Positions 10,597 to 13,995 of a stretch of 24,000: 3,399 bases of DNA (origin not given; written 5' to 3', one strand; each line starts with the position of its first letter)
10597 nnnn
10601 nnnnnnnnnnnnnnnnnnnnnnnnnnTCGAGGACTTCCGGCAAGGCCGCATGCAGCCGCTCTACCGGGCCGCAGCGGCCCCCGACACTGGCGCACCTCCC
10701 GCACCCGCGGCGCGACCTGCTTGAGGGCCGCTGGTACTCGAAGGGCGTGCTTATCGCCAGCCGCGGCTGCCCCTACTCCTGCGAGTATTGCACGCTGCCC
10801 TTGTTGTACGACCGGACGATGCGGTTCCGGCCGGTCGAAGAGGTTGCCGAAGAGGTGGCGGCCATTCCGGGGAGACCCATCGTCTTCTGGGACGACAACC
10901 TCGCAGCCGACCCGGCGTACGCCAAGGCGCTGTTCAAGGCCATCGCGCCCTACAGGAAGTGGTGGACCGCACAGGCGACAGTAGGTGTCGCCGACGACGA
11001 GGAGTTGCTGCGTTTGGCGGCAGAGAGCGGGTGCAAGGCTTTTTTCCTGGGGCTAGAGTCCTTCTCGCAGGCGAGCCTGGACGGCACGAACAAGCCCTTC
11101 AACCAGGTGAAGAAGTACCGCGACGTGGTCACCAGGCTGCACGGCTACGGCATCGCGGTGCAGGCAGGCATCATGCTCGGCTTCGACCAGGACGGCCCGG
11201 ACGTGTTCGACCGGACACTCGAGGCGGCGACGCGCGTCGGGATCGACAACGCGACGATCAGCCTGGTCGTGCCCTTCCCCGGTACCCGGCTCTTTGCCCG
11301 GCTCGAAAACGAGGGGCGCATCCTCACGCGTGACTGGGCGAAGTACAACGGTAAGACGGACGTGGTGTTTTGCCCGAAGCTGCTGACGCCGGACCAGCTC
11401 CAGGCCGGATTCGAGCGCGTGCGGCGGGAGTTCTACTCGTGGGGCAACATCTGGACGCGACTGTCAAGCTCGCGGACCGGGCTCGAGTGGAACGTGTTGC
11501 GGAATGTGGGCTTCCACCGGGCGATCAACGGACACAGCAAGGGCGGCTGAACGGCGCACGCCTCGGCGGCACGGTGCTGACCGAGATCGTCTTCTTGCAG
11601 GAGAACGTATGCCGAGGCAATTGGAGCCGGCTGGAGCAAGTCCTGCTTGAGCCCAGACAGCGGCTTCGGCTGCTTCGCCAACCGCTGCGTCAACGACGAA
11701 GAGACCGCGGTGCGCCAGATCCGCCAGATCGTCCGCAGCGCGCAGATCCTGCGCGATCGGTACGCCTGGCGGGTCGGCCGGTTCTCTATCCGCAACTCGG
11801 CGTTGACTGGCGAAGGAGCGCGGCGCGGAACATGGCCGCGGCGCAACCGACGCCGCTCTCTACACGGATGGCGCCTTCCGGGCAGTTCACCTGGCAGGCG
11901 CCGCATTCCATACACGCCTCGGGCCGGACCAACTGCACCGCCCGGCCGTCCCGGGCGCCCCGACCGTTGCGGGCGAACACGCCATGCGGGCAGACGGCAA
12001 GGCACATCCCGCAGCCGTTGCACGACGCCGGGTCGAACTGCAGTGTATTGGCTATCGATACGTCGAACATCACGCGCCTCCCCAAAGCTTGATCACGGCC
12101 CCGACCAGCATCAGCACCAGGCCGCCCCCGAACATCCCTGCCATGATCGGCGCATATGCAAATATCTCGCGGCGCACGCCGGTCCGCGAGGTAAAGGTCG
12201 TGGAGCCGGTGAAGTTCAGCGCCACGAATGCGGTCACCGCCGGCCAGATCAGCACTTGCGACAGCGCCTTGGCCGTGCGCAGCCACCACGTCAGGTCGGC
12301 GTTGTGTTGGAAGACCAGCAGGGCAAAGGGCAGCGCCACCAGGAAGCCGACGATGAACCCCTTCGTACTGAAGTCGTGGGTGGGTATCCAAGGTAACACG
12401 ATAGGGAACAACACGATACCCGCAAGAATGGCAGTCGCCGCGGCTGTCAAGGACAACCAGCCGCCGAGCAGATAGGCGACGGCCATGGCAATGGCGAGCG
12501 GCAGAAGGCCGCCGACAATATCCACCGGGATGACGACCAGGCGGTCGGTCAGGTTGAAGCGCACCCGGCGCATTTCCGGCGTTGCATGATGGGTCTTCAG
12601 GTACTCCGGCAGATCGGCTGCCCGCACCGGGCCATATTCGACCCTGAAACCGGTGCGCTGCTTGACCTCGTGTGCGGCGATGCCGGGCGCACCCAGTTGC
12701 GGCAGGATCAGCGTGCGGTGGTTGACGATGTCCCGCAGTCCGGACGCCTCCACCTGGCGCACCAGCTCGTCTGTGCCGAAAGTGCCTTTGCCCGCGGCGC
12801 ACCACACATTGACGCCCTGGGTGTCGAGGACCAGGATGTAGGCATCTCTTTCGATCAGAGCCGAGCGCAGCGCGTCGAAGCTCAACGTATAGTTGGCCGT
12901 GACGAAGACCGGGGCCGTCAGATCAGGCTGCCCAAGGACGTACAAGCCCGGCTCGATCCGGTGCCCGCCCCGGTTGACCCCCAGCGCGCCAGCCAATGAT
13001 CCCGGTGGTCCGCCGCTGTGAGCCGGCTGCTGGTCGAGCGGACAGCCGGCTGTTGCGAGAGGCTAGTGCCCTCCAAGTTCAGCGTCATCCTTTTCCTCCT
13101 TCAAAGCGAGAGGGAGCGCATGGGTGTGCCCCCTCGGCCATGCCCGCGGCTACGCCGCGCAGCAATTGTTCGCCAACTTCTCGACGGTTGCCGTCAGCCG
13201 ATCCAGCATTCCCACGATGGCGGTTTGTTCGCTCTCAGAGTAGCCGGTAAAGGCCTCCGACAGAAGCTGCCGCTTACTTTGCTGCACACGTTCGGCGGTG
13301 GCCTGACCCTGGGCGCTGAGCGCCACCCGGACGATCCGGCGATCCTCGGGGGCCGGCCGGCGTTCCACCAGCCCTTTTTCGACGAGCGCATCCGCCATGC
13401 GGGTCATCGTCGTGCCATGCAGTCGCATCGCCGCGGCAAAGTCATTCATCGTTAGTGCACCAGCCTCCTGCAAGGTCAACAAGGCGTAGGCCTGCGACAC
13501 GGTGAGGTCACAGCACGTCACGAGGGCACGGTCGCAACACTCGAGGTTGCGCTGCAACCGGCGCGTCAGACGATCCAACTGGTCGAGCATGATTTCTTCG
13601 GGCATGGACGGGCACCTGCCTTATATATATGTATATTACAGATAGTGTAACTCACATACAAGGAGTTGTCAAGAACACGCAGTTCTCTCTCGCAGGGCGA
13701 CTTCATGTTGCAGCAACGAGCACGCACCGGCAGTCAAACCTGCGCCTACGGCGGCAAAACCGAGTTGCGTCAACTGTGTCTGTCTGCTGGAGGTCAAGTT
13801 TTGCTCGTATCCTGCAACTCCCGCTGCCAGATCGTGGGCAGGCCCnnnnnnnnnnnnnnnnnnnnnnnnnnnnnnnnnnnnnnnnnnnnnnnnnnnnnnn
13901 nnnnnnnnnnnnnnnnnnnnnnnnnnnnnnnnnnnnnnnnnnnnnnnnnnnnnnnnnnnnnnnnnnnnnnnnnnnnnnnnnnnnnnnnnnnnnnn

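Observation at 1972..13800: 111-bp inverted repeats bracket the 11.6-kb IS / integrase / hgcAB segment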

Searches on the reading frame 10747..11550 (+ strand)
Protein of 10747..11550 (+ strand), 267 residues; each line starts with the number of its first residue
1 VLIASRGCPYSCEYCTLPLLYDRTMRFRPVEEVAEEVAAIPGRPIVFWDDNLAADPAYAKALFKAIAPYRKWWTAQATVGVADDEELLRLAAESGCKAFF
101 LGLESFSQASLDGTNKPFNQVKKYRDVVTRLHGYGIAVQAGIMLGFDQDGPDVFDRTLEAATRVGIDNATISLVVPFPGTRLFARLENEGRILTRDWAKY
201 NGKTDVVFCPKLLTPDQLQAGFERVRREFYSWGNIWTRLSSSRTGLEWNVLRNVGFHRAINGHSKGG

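Call 8: search_protein_families(library=pfam, proteins=[window:10747-11550:+], max_evalue=0.01)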
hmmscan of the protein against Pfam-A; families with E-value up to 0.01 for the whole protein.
window:10747-11550:+ (267 aa): 2 families
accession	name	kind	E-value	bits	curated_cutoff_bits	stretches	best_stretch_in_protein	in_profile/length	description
PF04055.27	Radical_SAM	-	9.8e-15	55.6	29.5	1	3-148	2-154/166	Radical SAM superfamily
PF13282.11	DUF4070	-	1.8e-05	25.2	22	1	180-241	1-60/144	Domain of unknown function (DUF4070)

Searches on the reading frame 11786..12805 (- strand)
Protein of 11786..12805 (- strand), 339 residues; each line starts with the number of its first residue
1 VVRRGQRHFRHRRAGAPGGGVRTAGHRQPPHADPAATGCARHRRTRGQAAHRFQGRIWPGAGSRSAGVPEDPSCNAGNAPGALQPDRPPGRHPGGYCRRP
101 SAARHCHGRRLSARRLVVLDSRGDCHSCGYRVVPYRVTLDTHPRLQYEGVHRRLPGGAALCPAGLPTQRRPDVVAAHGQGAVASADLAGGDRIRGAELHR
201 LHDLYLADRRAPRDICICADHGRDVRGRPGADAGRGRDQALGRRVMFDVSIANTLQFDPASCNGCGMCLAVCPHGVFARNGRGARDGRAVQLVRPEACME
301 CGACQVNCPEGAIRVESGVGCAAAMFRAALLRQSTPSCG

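Call 8: search_protein_families(library=pfam, proteins=[window:11786-12805:-], max_evalue=0.01)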
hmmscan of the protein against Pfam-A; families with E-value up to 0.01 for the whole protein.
window:11786-12805:- (339 aa): 13 families
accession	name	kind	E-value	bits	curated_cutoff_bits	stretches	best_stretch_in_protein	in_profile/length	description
PF00037.32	Fer4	-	2.7e-10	40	21.1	2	256-276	2-22/24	4Fe-4S binding domain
PF12838.12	Fer4_7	-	8.1e-10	39.5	27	1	261-312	1-52/52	4Fe-4S dicluster domain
PF12837.12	Fer4_6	-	5.7e-09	35.9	25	2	256-277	3-24/24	4Fe-4S binding domain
PF13237.11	Fer4_10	-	1.7e-08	34.7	25.5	1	256-309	3-53/53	4Fe-4S dicluster domain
PF13187.11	Fer4_9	-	2.3e-07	31.2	27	1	262-313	2-52/52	4Fe-4S dicluster domain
PF12797.12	Fer4_2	-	9.9e-07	28.8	24.5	2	257-273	5-21/22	4Fe-4S binding domain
PF13183.11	Fer4_8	-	3.2e-06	28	27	2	261-311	4-67/68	4Fe-4S dicluster domain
PF13484.11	Fer4_16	-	4.2e-06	27.9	30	0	262-280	2-20/66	4Fe-4S double cluster binding domain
PF14697.11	Fer4_21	-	0.00019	21.9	35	1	253-273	32-52/59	4Fe-4S dicluster domain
PF25160.1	LdpA_Fe-S-bd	-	0.00055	20.1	27.6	1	260-277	26-43/49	LdpA Fe-S cluster-binding domain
PF17179.9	Fer4_22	-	0.00091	20.5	27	0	238-275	58-94/95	4Fe-4S dicluster domain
PF12800.12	Fer4_4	-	0.0027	18.4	24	0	259-273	1-15/17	4Fe-4S binding domain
PF13534.11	Fer4_17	-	0.0051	17.8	22.2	0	259-276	43-60/61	4Fe-4S dicluster domain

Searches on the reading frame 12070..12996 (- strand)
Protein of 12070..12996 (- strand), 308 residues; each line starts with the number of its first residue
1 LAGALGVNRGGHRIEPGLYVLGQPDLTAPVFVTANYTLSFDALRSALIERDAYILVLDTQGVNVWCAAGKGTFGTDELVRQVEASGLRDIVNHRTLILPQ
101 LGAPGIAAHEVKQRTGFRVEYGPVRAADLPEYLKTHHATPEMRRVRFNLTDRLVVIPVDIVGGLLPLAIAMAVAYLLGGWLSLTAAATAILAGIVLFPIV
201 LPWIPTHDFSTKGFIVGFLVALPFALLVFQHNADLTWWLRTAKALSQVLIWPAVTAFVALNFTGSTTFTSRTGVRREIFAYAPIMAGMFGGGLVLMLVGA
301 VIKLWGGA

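Call 8: search_protein_families(library=pfam, proteins=[window:12070-12996:-], max_evalue=0.01)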
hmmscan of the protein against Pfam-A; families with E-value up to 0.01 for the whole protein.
window:12070-12996:- (308 aa): 2 families
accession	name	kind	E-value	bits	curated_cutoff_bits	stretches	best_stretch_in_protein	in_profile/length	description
PF03599.22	CdhD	-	4.4e-13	49.2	24.8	1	13-128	267-382/387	CO dehydrogenase/acetyl-CoA synthase delta subunit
PF04172.21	LrgB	-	0.0092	15.8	25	1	167-218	119-172/214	LrgB-like family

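Call 15: find_homologous_proteins(query=window:12070-12996:-, max_evalue=1e-20)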
Query window:12070-12996:- (308 aa): 8000 proteins with E <= 1e-20 among 8000 candidates; the best 120 are listed.
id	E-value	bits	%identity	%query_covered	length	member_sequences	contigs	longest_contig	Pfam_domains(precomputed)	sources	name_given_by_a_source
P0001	3.9e-199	679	100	100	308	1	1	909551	PF03599.23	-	-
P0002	3.0e-186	636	94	98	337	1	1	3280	PF03599.23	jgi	jgi:hypothetical protein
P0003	2.1e-185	633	94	98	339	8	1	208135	PF03599.23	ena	-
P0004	4.0e-181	619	92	98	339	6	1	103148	PF03599.23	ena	-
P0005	6.7e-179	612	88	98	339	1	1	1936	PF03599.23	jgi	jgi:hypothetical protein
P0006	3.0e-175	600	89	98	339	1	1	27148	PF03599.23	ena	-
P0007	1.9e-174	597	87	98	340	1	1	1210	PF03599.23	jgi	jgi:hypothetical protein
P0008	4.0e-172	590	86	98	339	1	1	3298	PF03599.23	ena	-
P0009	3.8e-144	498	91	80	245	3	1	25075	-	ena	-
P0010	3.9e-142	491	73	98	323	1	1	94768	PF03599.23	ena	-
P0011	3.1e-138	479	71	98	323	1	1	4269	PF03599.23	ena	-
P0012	1.4e-137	476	72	96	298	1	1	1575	PF03599.23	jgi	jgi:hypothetical protein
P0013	2.1e-137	476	68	99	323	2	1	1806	PF03599.23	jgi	jgi:hypothetical protein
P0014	4.1e-137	475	73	94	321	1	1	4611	PF03599.23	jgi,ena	-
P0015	5.7e-137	474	71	97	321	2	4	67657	PF03599.23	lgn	-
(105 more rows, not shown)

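Call 16: find_encoding_contigs(protein=P0003, flank=10000, max_places=4)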
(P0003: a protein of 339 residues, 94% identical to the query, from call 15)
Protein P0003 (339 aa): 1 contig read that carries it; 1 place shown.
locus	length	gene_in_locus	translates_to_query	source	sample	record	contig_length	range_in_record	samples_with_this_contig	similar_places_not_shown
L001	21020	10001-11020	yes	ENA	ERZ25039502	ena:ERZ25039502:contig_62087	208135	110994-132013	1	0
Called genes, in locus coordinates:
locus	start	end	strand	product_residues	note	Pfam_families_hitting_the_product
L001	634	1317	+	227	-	PF07690:MFS_1, PF13347:MFS_2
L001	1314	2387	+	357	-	PF01408:GFO_IDH_MocA, PF03447:NAD_binding_3 (weak), PF22725:GFO_IDH_MocA_C3, PF02894:GFO_IDH_MocA_C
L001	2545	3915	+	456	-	-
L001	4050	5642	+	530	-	PF12229:PG_binding_4 (faint), PF01476:LysM, PF03734:YkuD (weak)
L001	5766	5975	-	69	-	-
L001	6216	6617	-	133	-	PF02645:DegV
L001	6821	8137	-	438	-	PF00672:HAMP (weak), PF07730:HisKA_3, PF02518:HATPase_c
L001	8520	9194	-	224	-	PF00072:Response_reg, PF00196:GerE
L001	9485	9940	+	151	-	PF01047:MarR, PF12802:MarR_2, PF13463:HTH_27 (weak)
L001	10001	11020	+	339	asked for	PF03599:CdhD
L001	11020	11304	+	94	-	PF14697:Fer4_21 (faint), PF13183:Fer4_8 (faint), PF12837:Fer4_6, PF13237:Fer4_10, PF00037:Fer4 (weak), PF12838:Fer4_7, PF13187:Fer4_9, PF00037:Fer4 (weak), +4 more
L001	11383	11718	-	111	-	PF00085:Thioredoxin, PF00578:AhpC-TSA (faint), PF13098:Thioredoxin_2 (weak)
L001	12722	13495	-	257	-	PF01053:Cys_Met_Meta_PP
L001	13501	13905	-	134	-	PF01053:Cys_Met_Meta_PP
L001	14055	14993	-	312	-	PF04204:HTS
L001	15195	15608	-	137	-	PF00291:PALP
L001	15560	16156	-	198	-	PF00291:PALP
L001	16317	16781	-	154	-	PF02082:Rrf2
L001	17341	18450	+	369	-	PF01053:Cys_Met_Meta_PP, PF01041:DegT_DnrJ_EryC1 (weak)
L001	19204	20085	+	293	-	-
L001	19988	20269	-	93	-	PF00486:Trans_reg_C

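Call 17: find_encoding_contigs(protein=P0004, flank=10000, max_places=4)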
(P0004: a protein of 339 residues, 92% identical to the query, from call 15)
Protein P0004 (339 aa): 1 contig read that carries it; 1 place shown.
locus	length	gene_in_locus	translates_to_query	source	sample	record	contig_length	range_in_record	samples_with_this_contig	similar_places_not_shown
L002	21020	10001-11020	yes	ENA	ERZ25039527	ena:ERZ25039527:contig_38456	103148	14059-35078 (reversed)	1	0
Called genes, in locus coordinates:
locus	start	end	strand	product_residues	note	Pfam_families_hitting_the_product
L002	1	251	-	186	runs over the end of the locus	-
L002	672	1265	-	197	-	-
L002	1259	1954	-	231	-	-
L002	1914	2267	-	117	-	-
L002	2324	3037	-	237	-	PF20582:UPF0758_N, PF04002:RadC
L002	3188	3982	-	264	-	PF04098:Rad52_Rad22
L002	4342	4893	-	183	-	-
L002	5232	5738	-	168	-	-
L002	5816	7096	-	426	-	-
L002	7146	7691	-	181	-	-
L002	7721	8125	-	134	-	PF13400:Tad (weak)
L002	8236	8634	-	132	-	-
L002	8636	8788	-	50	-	-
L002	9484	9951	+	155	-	PF01047:MarR, PF12802:MarR_2, PF13463:HTH_27 (weak)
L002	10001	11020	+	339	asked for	PF03599:CdhD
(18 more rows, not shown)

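Call 18: find_encoding_contigs(protein=P0006, flank=10000, max_places=4)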
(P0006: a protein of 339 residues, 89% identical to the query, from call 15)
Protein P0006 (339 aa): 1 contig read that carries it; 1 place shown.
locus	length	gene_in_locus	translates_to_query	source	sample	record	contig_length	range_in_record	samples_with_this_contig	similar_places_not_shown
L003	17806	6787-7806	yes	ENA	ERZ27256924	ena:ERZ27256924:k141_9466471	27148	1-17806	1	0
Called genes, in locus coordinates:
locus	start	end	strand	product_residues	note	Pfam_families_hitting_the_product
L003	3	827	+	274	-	?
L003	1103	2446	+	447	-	-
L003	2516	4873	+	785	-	PF16261:DUF4915, PF13181:TPR_8 (faint), PF13371:TPR_9 (faint), PF13424:TPR_12 (weak), PF00515:TPR_1, PF07719:TPR_2 (weak), PF13414:TPR_11 (weak), PF13432:TPR_16, +1 more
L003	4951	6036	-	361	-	PF21948:LplA-B_cat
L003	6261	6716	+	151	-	PF01047:MarR, PF12802:MarR_2, PF13463:HTH_27 (weak)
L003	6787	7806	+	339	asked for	PF03599:CdhD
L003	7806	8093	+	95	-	PF13183:Fer4_8 (faint), PF13534:Fer4_17 (faint), PF14697:Fer4_21 (faint), PF12837:Fer4_6 (weak), PF13237:Fer4_10, PF12838:Fer4_7, PF13187:Fer4_9, PF00037:Fer4 (weak), +4 more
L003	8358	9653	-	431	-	PF01053:Cys_Met_Meta_PP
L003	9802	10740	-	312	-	PF04204:HTS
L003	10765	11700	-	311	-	PF00291:PALP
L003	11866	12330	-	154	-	PF02082:Rrf2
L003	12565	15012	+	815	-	PF00403:HMA, PF00122:E1-E2_ATPase, PF00702:Hydrolase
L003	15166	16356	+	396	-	PF13386:DsbD_2, PF13473:Cupredoxin_1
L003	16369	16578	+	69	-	PF00403:HMA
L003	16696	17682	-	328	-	PF01869:BcrAD_BadFG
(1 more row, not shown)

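Call 24: find_encoding_contigs(protein=P0001, flank=10000, max_places=5)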
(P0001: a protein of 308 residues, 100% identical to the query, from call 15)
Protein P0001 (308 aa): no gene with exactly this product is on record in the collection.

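Call 42: find_encoding_contigs(protein=P0002, flank=10000, max_places=3)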
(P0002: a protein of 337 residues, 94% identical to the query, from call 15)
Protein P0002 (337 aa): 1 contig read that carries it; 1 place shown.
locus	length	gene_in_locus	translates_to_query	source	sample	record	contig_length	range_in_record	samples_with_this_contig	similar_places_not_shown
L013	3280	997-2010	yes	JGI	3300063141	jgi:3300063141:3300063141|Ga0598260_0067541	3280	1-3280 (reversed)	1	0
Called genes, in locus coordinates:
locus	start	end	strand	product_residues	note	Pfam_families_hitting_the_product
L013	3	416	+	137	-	?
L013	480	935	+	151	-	PF01047:MarR, PF12802:MarR_2, PF13463:HTH_27 (weak)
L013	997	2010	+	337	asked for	PF03599:CdhD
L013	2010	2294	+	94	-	PF14697:Fer4_21 (faint), PF12837:Fer4_6, PF13237:Fer4_10, PF00037:Fer4 (weak), PF13183:Fer4_8 (weak), PF12838:Fer4_7, PF13187:Fer4_9, PF00037:Fer4 (weak), +4 more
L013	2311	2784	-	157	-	PF01717:Meth_synt_2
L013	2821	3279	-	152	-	?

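Call 43: find_encoding_contigs(protein=P0009, flank=10000, max_places=3)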
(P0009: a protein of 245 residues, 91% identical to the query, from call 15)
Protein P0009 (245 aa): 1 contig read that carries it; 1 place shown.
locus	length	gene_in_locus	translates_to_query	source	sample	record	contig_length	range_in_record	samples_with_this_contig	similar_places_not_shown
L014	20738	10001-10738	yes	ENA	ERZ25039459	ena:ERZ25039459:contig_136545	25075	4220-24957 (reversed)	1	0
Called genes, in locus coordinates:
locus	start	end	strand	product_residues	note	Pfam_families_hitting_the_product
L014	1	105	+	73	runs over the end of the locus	?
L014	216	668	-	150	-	-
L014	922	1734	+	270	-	PF02782:FGGY_C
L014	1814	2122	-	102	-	-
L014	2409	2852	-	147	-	PF05552:MS_channel_1st_1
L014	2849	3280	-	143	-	PF05552:MS_channel_1st_1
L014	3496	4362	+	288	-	PF12229:PG_binding_4 (weak)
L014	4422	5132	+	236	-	PF01476:LysM, PF03734:YkuD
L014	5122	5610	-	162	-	PF02645:DegV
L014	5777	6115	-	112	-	PF02645:DegV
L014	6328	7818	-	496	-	PF00672:HAMP (weak), PF07730:HisKA_3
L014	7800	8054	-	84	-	-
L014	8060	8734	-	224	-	PF00072:Response_reg, PF00196:GerE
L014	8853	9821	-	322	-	-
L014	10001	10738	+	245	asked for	-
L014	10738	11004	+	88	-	PF12838:Fer4_7 (faint), PF25160:LdpA_Fe-S-bd (faint), PF12837:Fer4_6 (faint), PF13237:Fer4_10 (weak), PF13187:Fer4_9 (weak), PF00037:Fer4 (weak)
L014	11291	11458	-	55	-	-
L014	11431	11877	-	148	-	PF14340:DUF4395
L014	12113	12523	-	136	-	-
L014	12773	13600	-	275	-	-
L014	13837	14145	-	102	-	-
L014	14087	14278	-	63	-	-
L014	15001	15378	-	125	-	-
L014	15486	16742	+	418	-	PF00310:GATase_2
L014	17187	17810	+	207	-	PF04898:Glu_syn_central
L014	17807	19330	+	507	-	PF01645:Glu_synthase, PF01070:FMN_dh (faint), PF01493:GXGXG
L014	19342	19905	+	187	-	PF01493:GXGXG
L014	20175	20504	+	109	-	PF03591:AzlC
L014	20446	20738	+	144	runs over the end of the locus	-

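Call 70: search_protein_families(library=pfam, proteins=[L014:8853-9821:-, L013:168-416:+, L001:2545-3915:+], max_evalue=0.01)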
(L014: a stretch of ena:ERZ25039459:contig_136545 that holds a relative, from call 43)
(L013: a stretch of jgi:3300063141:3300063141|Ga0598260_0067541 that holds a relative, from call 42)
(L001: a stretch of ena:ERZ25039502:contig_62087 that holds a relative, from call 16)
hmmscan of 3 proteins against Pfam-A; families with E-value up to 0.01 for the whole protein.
L014:8853-9821:- (322 aa): 1 family
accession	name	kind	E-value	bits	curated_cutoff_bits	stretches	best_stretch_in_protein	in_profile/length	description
PF03413.25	PepSY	-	0.0017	19.1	24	0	251-306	4-56/60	Peptidase propeptide and YPEB domain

L013:168-416:+ (82 aa): 0 families

L001:2545-3915:+ (456 aa): 1 family
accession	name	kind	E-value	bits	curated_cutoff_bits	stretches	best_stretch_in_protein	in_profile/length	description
PF02952.23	Fucose_iso_C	-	4.1e-05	23.7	29.3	1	365-455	46-139/143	L-fucose isomerase, C-terminal domain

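Call 71: find_encoding_contigs(protein=P0008, flank=10000, max_places=3)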
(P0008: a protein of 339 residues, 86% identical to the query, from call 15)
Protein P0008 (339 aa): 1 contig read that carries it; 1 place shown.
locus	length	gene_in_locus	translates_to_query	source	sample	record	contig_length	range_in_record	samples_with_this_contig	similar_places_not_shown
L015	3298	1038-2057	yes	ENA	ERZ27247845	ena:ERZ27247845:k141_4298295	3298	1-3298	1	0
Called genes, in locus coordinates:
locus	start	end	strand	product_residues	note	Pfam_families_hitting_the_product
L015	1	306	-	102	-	?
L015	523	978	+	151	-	PF01047:MarR, PF12802:MarR_2, PF13463:HTH_27 (weak)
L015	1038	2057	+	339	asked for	PF03599:CdhD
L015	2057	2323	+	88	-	PF14697:Fer4_21 (faint), PF25160:LdpA_Fe-S-bd (faint), PF12837:Fer4_6, PF13237:Fer4_10, PF00037:Fer4 (weak), PF12838:Fer4_7, PF13187:Fer4_9 (weak), PF00037:Fer4 (weak), +3 more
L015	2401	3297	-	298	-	?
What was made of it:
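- The marR-hgcAB module lies in a different context in every relative (calls 16-18, 42, 43, 71).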

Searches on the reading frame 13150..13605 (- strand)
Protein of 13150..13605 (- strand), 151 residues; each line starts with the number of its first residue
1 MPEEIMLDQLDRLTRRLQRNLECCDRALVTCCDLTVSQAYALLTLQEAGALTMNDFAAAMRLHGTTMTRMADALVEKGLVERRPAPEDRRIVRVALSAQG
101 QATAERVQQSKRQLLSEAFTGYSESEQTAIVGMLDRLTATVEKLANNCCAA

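Call 7: search_protein_families(library=pfam, proteins=[window:13150-13605:-], max_evalue=0.01)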
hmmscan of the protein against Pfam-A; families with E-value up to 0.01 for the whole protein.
window:13150-13605:- (151 aa): 8 families
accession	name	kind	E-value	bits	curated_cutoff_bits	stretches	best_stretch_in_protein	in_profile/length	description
PF01047.28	MarR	-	7.1e-16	58.3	24.6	1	34-92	1-59/59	MarR family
PF12802.13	MarR_2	-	1.2e-14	54.6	27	1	33-91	2-61/61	MarR family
PF13463.12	HTH_27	-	1.3e-06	29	22.2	1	34-100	1-68/68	Winged helix DNA-binding domain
PF22381.2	Staph_reg_Sar_Rot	-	0.00033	21.1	27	1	33-103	11-81/85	Transcriptional regulator SarA/Rot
PF09339.16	HTH_IclR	-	0.004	17.3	22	0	47-84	15-52/52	IclR helix-turn-helix domain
PF08100.18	Dimerisation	-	0.0042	17.3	25.6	1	27-85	21-75/93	O-methyltransferase dimerisation domain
PF25213.1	HVO_A0261_N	-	0.0055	17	35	1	40-109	14-76/86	HVO_A0261 N-terminal domain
PF01978.25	TrmB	-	0.0057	16.9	25.6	0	31-85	3-57/68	Sugar-specific transcriptional regulator TrmB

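Call 10: find_encoding_contigs(protein=window:13150-13605:-, flank=10000, max_places=10)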
Protein window:13150-13605:- (151 aa): no gene with exactly this product is on record in the collection.

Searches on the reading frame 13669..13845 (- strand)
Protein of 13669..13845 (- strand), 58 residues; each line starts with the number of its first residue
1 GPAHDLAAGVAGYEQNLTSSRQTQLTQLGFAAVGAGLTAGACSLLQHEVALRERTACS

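Call 47: search_protein_families(library=pfam, proteins=[window:13669-13845:-], max_evalue=10)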
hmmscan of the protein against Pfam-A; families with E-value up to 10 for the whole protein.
window:13669-13845:- (58 aa): 0 families

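Call 48: search_protein_families(library=ncbifam, proteins=[window:13669-13845:-], max_evalue=1)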
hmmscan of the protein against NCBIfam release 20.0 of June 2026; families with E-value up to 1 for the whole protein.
window:13669-13845:- (58 aa): 1 family
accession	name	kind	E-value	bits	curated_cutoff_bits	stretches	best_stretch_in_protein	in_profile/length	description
TIGR02811.1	formate_TAT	hypoth_equivalog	0.12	12.7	48.45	1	15-50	5-40/66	formate dehydrogenase region TAT target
